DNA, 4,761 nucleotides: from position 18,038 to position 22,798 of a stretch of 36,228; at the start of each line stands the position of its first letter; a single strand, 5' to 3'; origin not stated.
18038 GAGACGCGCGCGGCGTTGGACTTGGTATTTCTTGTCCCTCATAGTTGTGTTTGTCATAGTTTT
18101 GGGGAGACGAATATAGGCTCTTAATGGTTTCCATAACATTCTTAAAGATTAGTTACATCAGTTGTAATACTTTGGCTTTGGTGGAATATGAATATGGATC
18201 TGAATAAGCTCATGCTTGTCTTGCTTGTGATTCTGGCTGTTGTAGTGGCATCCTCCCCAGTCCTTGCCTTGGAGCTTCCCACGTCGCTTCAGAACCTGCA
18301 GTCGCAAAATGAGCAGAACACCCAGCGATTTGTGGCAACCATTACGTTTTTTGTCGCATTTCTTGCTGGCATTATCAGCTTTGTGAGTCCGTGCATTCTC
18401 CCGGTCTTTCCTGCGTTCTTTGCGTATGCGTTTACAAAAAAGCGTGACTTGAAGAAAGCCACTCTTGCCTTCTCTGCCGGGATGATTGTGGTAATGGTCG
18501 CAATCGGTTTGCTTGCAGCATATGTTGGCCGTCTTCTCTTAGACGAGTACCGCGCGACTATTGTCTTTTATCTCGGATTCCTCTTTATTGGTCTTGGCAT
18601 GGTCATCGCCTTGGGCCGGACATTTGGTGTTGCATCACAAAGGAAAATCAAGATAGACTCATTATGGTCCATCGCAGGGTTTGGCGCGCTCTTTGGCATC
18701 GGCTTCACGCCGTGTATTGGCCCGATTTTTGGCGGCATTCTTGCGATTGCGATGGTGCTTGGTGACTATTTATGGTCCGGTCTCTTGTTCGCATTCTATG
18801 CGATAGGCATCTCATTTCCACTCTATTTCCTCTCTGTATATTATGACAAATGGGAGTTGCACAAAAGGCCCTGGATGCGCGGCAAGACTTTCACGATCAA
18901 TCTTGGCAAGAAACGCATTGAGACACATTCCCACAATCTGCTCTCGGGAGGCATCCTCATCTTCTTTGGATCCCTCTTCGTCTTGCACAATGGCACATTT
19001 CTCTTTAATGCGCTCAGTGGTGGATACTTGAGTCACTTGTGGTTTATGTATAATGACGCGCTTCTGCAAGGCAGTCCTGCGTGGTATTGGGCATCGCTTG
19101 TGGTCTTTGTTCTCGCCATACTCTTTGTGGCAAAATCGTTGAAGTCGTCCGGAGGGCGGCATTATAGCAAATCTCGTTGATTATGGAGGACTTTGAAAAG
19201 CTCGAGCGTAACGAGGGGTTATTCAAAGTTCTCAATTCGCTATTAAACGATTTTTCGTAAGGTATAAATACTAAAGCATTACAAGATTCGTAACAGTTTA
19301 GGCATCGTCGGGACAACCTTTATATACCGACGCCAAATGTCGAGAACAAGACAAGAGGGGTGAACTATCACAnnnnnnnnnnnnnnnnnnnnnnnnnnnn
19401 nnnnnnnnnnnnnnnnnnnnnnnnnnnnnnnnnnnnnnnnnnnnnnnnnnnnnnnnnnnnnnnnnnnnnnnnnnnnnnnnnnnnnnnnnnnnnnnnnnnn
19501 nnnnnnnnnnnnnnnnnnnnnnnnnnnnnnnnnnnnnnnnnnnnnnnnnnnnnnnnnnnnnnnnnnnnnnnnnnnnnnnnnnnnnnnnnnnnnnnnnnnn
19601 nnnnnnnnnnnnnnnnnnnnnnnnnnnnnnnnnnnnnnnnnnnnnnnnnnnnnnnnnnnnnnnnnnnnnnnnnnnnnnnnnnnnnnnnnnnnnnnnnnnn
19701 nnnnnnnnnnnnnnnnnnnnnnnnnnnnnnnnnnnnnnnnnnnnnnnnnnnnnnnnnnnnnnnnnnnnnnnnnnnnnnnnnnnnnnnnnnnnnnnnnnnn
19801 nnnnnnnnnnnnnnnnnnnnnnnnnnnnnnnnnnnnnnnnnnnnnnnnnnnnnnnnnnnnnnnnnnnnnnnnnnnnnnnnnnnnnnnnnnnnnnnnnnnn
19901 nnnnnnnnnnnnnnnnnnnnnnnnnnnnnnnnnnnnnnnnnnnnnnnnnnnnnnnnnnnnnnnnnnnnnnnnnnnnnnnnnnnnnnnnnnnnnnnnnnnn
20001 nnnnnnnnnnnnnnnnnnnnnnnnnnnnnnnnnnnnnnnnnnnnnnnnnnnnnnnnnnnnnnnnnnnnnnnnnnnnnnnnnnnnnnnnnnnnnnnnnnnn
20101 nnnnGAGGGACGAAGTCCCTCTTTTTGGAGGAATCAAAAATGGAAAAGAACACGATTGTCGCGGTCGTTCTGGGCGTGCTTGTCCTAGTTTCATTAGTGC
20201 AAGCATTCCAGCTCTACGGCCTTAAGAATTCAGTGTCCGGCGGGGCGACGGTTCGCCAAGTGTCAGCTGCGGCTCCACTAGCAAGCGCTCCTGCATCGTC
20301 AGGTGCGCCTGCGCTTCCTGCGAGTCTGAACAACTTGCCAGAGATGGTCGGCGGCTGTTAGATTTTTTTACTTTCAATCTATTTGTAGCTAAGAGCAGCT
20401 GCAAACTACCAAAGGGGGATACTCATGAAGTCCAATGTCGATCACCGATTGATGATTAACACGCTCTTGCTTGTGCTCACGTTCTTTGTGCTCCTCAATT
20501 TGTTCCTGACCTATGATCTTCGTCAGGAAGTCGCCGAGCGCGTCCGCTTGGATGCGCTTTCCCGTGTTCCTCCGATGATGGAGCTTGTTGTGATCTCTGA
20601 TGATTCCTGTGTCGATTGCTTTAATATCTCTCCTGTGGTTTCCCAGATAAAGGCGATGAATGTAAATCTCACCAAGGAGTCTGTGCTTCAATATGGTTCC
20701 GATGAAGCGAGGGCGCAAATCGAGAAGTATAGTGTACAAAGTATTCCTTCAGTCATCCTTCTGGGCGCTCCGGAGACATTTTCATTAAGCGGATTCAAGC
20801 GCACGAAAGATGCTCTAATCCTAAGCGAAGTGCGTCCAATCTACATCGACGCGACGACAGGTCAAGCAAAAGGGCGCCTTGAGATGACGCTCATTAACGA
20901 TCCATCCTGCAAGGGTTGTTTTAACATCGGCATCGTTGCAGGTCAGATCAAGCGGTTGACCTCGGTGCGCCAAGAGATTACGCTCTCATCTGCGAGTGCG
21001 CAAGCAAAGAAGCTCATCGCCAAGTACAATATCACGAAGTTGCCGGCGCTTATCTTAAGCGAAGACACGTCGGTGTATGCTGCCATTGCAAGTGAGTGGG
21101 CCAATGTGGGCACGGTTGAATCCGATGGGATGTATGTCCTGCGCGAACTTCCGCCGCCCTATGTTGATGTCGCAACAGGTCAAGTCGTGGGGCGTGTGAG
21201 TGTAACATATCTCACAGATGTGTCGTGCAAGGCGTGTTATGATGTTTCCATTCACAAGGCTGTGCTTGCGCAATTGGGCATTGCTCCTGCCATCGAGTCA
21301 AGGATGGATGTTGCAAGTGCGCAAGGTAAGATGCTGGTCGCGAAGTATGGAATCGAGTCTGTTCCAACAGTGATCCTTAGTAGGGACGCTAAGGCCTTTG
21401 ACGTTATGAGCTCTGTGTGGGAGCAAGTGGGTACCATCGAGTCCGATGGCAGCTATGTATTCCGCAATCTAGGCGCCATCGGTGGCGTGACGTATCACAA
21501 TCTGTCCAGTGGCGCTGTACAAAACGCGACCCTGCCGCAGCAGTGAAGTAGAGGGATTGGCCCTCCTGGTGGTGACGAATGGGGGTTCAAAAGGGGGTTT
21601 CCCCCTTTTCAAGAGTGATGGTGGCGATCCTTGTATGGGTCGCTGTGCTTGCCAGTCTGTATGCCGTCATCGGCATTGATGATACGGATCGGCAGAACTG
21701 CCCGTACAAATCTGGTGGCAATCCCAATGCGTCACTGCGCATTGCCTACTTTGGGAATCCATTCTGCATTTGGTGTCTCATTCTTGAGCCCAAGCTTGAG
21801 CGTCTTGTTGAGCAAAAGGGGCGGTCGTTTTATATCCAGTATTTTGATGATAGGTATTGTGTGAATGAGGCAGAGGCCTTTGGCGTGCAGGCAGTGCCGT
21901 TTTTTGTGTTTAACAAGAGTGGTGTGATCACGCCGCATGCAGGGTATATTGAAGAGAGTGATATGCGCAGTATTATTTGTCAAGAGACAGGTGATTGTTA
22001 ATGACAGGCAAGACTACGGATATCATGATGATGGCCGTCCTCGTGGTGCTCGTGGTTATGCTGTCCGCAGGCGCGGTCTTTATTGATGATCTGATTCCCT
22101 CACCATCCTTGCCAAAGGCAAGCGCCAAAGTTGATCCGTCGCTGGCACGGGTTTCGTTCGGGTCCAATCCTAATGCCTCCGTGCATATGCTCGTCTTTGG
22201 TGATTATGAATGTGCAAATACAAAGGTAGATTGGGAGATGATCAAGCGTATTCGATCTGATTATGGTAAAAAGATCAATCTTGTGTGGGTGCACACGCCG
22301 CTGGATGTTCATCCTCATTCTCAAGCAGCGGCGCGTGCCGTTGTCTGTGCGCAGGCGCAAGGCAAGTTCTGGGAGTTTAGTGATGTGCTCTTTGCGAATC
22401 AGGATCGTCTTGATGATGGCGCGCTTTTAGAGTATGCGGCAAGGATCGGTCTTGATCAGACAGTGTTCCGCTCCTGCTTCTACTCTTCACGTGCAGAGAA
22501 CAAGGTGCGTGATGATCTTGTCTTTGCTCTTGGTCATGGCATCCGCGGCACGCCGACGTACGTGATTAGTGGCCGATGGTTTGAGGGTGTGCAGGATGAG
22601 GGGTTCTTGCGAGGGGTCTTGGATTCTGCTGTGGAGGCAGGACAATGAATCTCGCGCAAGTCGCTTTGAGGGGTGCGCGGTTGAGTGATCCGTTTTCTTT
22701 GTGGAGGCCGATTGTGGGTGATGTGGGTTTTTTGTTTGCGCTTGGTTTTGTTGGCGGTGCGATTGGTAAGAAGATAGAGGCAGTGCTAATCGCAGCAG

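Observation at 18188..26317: Extracytoplasmic thiol-redox module fused to copper export (ccdA plus an eight-gene operon), a possible archaeal analogue of Scs/CopA copper-stress systems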

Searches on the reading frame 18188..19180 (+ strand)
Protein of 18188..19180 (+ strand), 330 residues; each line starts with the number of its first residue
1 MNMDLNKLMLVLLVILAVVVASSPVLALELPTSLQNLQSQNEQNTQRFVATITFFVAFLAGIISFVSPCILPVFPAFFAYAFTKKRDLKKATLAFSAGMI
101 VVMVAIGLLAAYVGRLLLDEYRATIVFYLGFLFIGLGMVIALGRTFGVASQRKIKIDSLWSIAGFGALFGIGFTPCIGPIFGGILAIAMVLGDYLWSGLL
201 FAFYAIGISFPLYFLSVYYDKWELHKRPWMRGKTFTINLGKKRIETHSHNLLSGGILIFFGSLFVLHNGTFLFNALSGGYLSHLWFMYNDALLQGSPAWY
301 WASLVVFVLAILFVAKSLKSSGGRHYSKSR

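Call 3: search_protein_families(library=pfam, proteins=[window:18188-19180:+], max_evalue=0.1)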
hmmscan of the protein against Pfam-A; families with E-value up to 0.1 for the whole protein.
window:18188-19180:+ (330 aa): 2 families
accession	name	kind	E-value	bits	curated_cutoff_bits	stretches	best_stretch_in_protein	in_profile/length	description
PF02683.22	DsbD_TM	-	8.6e-12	45.2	27.1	1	53-231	4-197/219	Cytochrome C biogenesis protein transmembrane domain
PF25612.1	DUF7940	-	0.011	16.7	27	1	275-317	19-60/63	Family of unknown function (DUF7940)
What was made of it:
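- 18188..19180 (+): CcdA, the minimal DsbD-superfamily membrane thiol-disulfide electron transporter, with catalytic Cys69 and Cys176. DsbD_TM scores 45.2 bits (call 3).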

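Call 6: search_protein_families(library=ncbifam, proteins=[window:18188-19180:+], max_evalue=0.1)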
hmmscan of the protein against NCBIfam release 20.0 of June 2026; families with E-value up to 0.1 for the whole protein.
window:18188-19180:+ (330 aa): 2 families
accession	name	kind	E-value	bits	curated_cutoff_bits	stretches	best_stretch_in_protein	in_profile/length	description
NF045694.1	seleno_TsoB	exception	4e-08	31.8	805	1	35-222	166-362/572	rhodanese/DsbD fusion-like selenoprotein TsoB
NF001419.0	PRK00293.1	subfamily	5.8e-07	28.5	330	1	35-231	153-364/574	protein-disulfide reductase DsbD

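Call 48: search_solved_structures(query=window:18188-19180:+, max_evalue=0.01)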
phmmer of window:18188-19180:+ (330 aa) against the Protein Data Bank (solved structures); distinct sequences matched with E-value up to 0.01: 1.
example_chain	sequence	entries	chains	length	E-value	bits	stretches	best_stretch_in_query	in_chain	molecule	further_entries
5vkv_A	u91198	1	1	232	1.5e-13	54.1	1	52-270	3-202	Cytochrome c-type biogenesis protein CcdA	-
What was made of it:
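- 18188..19180 (+): It matches PDB 5vkv CcdA at E=1.5e-13 (call 48).
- On CcdA / DsbD superfamily (p1): It matches the solved CcdA 5vkv at E=1.5e-13 (call 48).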

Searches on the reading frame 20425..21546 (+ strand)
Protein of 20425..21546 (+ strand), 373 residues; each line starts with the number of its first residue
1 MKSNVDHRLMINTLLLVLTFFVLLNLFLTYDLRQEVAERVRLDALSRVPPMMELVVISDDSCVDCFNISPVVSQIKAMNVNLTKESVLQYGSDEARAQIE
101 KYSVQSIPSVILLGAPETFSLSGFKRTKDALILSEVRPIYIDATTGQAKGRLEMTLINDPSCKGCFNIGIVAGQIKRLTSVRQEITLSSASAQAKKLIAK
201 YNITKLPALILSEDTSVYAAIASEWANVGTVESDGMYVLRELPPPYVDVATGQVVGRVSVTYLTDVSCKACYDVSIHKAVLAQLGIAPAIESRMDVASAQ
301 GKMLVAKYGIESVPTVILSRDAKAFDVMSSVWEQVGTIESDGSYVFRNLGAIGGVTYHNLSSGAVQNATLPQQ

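Call 3: search_protein_families(library=pfam, proteins=[window:20425-21546:+], max_evalue=0.1)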
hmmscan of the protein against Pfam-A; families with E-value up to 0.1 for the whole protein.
window:20425-21546:+ (373 aa): 9 families
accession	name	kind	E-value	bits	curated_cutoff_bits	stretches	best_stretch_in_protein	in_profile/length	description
PF13192.12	Thioredoxin_3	-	1.9e-06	28.3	24.8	0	267-318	9-55/76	Thioredoxin domain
PF13098.12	Thioredoxin_2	-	3.3e-06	27.8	27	0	54-115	9-84/104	Thioredoxin-like domain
PF00085.26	Thioredoxin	-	3.3e-06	27.5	23.5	0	60-118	28-84/103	Thioredoxin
PF14595.12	Thioredoxin_9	-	8.2e-06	26.2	25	1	44-113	35-104/129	Thioredoxin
PF13905.12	Thioredoxin_8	-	0.00055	20.7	27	0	84-114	59-89/94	Thioredoxin-like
PF07511.17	DUF1525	-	0.02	15.4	24.1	0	296-322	66-92/113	Protein of unknown function (DUF1525)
PF07449.17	HyaE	-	0.032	14.7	22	0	190-222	68-100/108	Hydrogenase-1 expression protein HyaE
PF18190.7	Plk4_PB1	-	0.067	13.7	26.4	0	57-109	38-90/107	Polo-like Kinase 4 Polo Box 1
PF09673.15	TrbC_Ftype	-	0.086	13.3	24.2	0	307-324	65-82/111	Type-F conjugative transfer system pilin assembly protein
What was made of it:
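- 20425..21546 (+): p4: a membrane-anchored protein with three homologous thioredoxin-fold modules, each with CxxC and a cis-Pro. Its closest solved relatives are archaeal protein disulfide oxidoreductases (PDO). Pfam Thioredoxin_3 scores 28.3 and Thioredoxin 27.5 bits (call 3).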

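Call 6: search_protein_families(library=ncbifam, proteins=[window:20425-21546:+], max_evalue=0.1)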
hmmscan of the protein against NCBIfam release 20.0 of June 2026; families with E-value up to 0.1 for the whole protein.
window:20425-21546:+ (373 aa): 7 families
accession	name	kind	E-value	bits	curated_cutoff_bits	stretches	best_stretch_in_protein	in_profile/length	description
TIGR02187.2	PDO_seleno_TRX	equivalog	1.8e-08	34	185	0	45-114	12-79/209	protein disulfide oxidoreductase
TIGR01068.1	thioredoxin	equivalog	2.8e-08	33.9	96.8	1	62-115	26-77/101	thioredoxin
TIGR03143.1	AhpF_homolog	hypoth_equivalog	3e-06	26.1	687.65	1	172-323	385-540/555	putative alkyl hydroperoxide reductase F subunit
NF008229.0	PRK10996.1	equivalog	3.1e-05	23.7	125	0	296-329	90-123/141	thioredoxin TrxC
TIGR02742.1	TrbC_Ftype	equivalog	0.0059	16.4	66.45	0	196-216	62-82/130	type-F conjugative transfer system pilin assembly protein TrbC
TIGR03757.1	conj_TIGR03757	hypoth_equivalog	0.026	14.7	73.2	0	191-219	70-98/113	TIGR03757 family integrating conjugative element protein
TIGR00412.2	redox_disulf_2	subfamily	0.027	14.9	62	0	196-217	39-60/75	MTH895/ArsE family thioredoxin-like protein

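Call 46: search_solved_structures(query=window:20425-21546:+, max_evalue=0.01)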
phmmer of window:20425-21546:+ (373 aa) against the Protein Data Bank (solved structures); distinct sequences matched with E-value up to 0.01: 0.

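Call 78: predict_structure(protein=window:20425-21543:+)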
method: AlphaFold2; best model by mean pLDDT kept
length: 373 residues; sequences in the alignment: 1
mean_pLDDT: 36.1   pTM: 0.22
mean pLDDT of the five models: 36.1, 32.4, 32.3, 32.0, 31.6
residues with pLDDT >= 90: 15; 70-90: 13; 50-70: 12; < 50: 333
segments of 3 or more residues with pLDDT < 50: 39-84, 86-99, 101-373
pLDDT, mean of each block of 10 residues (from residue 1): 77 95 88 57 31 27 27 28 44 45 36 25 24 29 33 30 29 24 30 39 31 24 27 27 29 31 26 28 32 36 40 29 29 34 33 32 32 27
secondary structure, 60 per line:
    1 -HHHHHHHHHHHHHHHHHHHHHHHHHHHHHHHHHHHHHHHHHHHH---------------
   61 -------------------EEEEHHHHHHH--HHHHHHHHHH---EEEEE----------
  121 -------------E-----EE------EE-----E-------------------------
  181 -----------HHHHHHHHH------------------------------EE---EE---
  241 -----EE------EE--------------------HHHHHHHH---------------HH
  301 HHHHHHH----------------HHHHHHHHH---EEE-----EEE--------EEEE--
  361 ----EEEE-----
elements in order: H2-45 E80-83 H84-90 H93-102 E106-110 H192-200 H276-283 H299-307 H324-332 E336-338 E344-346 E355-358 E365-368
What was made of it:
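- On Thioredoxin-fold thiol-disulfide oxidoreductase (p4, three modules): The fold was not confirmed by a model, because the single-sequence AF2 model failed with pLDDT 36 (call 78).
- Tried and rejected: The single-sequence model was unusable (pLDDT 36, call 78) and was not used for a fold search.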

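Call 79: search_solved_structures(query=A3, max_evalue=0.1)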
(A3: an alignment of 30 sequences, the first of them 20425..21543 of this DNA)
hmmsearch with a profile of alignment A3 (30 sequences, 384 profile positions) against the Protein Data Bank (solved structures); distinct sequences matched with E-value up to 0.1: 33.
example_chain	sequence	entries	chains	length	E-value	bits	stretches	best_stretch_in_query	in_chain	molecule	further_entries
1j08_A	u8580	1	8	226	1.1e-08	37.4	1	165-230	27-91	glutaredoxin-like protein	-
1a8l_A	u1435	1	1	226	1.7e-08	36.8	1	65-136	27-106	PROTEIN DISULFIDE OXIDOREDUCTASE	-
2ywm_A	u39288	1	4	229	1.4e-06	30.5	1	42-231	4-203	Glutaredoxin-like protein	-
2ayt_A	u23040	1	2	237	1.6e-06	30.4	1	42-231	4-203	glutaredoxin-like protein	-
6bkv_A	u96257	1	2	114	2.2e-05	26.6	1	157-243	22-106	Thioredoxin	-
2hls_A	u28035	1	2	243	0.0011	21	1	41-223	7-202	protein disulfide oxidoreductase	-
6g61_A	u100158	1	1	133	0.0011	20.9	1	137-222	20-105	Thioredoxin O1, mitochondrial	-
8xyw_A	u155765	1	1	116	0.0014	20.6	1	69-225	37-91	De novo designed Trx-3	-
1fo5_A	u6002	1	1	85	0.004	19.1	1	62-128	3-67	THIOREDOXIN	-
2vim_A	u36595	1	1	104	0.0046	18.9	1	157-230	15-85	THIOREDOXIN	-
6il7_A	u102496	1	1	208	0.0061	18.5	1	64-334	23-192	Thioredoxin reductase/glutathione-related protein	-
5h29_A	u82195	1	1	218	0.0085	18.1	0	63-226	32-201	Thioredoxin reductase/glutathione-related protein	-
1wmj_A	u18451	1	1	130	0.011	17.7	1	153-231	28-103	Thioredoxin H-type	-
2l6c_A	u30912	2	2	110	0.013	17.5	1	165-228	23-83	Thioredoxin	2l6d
3die_A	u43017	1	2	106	0.013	17.5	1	157-227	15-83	Thioredoxin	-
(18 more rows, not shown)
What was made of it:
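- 20425..21546 (+): PDB 1j08 and 1a8l match at E~1e-8 (call 79).
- On Thioredoxin-fold thiol-disulfide oxidoreductase (p4, three modules): The family profile hits PDO structures (call 79).
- Closest known: Archaeal/hyperthermophile protein disulfide oxidoreductase. Same: These PDOs are its best solved-structure sequence matches (call 79, with a TIGR02187 hit in call 6).
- p4 resembles protein disulfide oxidoreductases (call 79).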

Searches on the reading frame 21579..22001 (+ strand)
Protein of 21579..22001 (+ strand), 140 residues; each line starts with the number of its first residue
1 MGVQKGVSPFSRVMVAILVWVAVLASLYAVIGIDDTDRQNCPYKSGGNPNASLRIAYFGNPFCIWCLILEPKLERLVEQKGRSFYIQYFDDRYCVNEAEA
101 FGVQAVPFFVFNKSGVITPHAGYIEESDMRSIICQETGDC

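Call 3: search_protein_families(library=pfam, proteins=[window:21579-22001:+], max_evalue=0.1)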
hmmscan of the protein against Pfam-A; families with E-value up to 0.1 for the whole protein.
window:21579-22001:+ (140 aa): 2 families
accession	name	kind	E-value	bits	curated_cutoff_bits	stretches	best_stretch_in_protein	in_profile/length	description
PF00085.26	Thioredoxin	-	0.00024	21.5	23.5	1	55-122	22-90/103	Thioredoxin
PF13743.12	Thioredoxin_5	-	0.052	13.7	27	1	58-88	3-33/186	Thioredoxin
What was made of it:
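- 21579..22001 (+): p5: a membrane-anchored thioredoxin-like protein with a CIWC active site that ends in ...TGDC. It is an accessory part of the cassette. Pfam Thioredoxin scores 21.5 bits, below its cutoff of 23.5 (call 3).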

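Call 6: search_protein_families(library=ncbifam, proteins=[window:21579-22001:+], max_evalue=0.1)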
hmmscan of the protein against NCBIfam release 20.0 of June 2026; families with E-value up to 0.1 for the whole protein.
window:21579-22001:+ (140 aa): 2 families
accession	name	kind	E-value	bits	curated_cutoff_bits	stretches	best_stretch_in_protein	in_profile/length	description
TIGR01068.1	thioredoxin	equivalog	0.0029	17.7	96.8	1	58-134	21-98/101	thioredoxin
TIGR00411.1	redox_disulf_1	equivalog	0.017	15.2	92.75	1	55-114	3-62/82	MJ0307 family thioredoxin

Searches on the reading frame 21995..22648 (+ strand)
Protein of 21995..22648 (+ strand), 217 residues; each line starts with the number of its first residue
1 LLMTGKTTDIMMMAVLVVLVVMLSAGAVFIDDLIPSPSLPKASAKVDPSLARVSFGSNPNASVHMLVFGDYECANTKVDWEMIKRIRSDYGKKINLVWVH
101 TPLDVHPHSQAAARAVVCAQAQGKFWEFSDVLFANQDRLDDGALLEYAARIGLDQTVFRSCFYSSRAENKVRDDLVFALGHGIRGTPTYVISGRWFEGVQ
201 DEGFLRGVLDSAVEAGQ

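Call 3: search_protein_families(library=pfam, proteins=[window:21995-22648:+], max_evalue=0.1)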
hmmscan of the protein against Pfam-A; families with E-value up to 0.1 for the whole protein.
window:21995-22648:+ (217 aa): 4 families
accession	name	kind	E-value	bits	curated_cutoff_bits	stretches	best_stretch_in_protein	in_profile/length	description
PF01323.26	DSBA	-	5.3e-12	46.4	25.6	1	83-207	64-188/191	DSBA-like thioredoxin domain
PF13462.12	Thioredoxin_4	-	1.6e-10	41.8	23.2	1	58-209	10-163/165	Thioredoxin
PF13743.12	Thioredoxin_5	-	0.0016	18.7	27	1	129-193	100-165/186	Thioredoxin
PF13098.12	Thioredoxin_2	-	0.063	14.1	27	0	62-191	6-81/104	Thioredoxin-like domain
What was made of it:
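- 22001..22648 (+): p6: a membrane-anchored protein of the DsbA/BdbD/ScsC class with a monothiol active site (C-A-N-T) and a conserved cis-Pro (GTP). DSBA scores 46.4 and Thioredoxin_4 41.8 bits (call 3).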

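Call 6: search_protein_families(library=ncbifam, proteins=[window:21995-22648:+], max_evalue=0.1)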
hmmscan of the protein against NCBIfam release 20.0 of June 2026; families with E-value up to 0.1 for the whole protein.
window:21995-22648:+ (217 aa): 1 family
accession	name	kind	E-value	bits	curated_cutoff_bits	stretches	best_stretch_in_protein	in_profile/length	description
NF041057.1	Rcas_1661_fam_Se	equivalog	6e-21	75.1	190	1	56-210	84-245/247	Rcas_1661 family thioredoxin-like (seleno)lipoprotein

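Call 43: find_homologous_proteins(query=window:22001-22648:+, max_evalue=0.001)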
Query window:22001-22648:+ (215 aa): 32 proteins with E <= 0.001 among 424 candidates.
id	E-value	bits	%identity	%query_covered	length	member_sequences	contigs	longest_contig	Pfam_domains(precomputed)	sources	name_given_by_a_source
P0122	2.6e-60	222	51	92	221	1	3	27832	PF01323.27,PF13462.13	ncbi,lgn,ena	-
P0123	1.2e-24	105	42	62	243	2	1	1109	PF13098.14,PF01323.27,PF13462.13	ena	-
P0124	1.6e-24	105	42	62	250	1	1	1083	PF01323.27,PF13462.13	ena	-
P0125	2.2e-23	101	37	78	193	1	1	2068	PF13098.14,PF01323.27,PF13462.13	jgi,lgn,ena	-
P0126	1.3e-22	98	36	78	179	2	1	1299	PF01323.27,PF13462.13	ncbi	-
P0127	1.7e-21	95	35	70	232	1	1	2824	PF01323.27,PF13462.13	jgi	jgi:protein-disulfide isomerase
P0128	4.8e-21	93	38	67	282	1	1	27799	PF01323.27,PF13462.13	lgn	-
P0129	1.5e-20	92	33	82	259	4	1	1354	PF13098.14,PF01323.27,PF13462.13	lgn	-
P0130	1.7e-20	92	34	73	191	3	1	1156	PF01323.27,PF13462.13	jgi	jgi:protein-disulfide isomerase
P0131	2.6e-20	91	31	86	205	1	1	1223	PF13743.13,PF00085.27,PF13098.14,PF01323.27,PF13462.13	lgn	-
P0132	3.7e-20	90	33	70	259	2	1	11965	PF01323.27,PF13462.13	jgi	jgi:protein-disulfide isomerase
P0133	4.8e-20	90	35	71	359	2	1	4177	PF13743.13,PF13624.12,PF13098.14,PF01323.27,PF13462.13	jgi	-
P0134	8.0e-20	89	35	73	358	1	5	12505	PF13098.14,PF01323.27,PF13462.13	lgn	-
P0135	3.3e-19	87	35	78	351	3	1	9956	PF01323.27,PF13462.13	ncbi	-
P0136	5.0e-19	87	36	65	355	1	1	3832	PF13624.12,PF01323.27,PF13462.13,PF13623.12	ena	-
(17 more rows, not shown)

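Call 47: search_solved_structures(query=A2, max_evalue=0.001)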
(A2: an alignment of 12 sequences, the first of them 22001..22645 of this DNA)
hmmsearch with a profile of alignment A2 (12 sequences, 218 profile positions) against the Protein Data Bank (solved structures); distinct sequences matched with E-value up to 0.001: 52.
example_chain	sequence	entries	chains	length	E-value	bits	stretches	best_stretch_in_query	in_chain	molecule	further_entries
4pwp_A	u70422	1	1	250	6.7e-30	107.4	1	41-216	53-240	DsbA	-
4pwo_A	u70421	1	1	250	1.1e-29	106.8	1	41-216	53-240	DsbA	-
7unn_A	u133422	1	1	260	1.5e-29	106.3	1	41-216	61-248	Thioredoxin domain-containing protein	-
3gyk_A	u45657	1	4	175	1.5e-29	106.3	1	52-215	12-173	27kDa outer membrane protein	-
7uno_A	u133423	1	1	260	1.7e-28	102.8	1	41-216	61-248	Thioredoxin domain-containing protein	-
3eu3_A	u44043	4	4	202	1.6e-26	96.4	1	49-215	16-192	BdbD | Disulfide bond formation protein D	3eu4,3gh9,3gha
3f4r_A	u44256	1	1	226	5e-25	91.5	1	35-213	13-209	Putative uncharacterized protein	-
3f4s_A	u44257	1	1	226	1.2e-23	87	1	35-213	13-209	Putative uncharacterized protein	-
6eez_A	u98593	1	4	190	3.1e-23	85.6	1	35-214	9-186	DsbA-like disulfide oxidoreductase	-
3f4t_A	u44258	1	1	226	1.2e-22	83.8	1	35-213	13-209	Putative uncharacterized protein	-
4n30_A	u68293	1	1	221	6.6e-21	78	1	52-211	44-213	Protein disulfide isomerase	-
7rgv_A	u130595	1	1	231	2.4e-20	76.2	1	30-211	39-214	Thioredoxin domain-containing protein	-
4xvw_A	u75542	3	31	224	4.9e-18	68.7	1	36-215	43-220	DsbA-like protein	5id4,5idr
6mhh_A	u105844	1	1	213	8.6e-18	67.9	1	33-215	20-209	Metal resistance protein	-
4gxz_A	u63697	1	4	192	1.5e-17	67.1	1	40-216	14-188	Suppression of copper sensitivity protein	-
6nen_A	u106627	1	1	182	2.1e-17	66.6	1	44-215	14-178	Copper resistance protein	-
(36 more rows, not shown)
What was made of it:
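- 22001..22648 (+): PDB relatives include DsbA 4pwp (E=7e-30), BdbD 3eu3 and ScsC 4gxz (E=1.5e-17) (call 47).
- On Scs copper-sensitivity suppressor system: p6 is a homologue of ScsC structures (call 47).
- Closest known: ScsABCD. Same: p6 is a sequence relative of ScsC structures: 4gxz at E=1.5e-17, plus 6mhh and 6nen (call 47).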
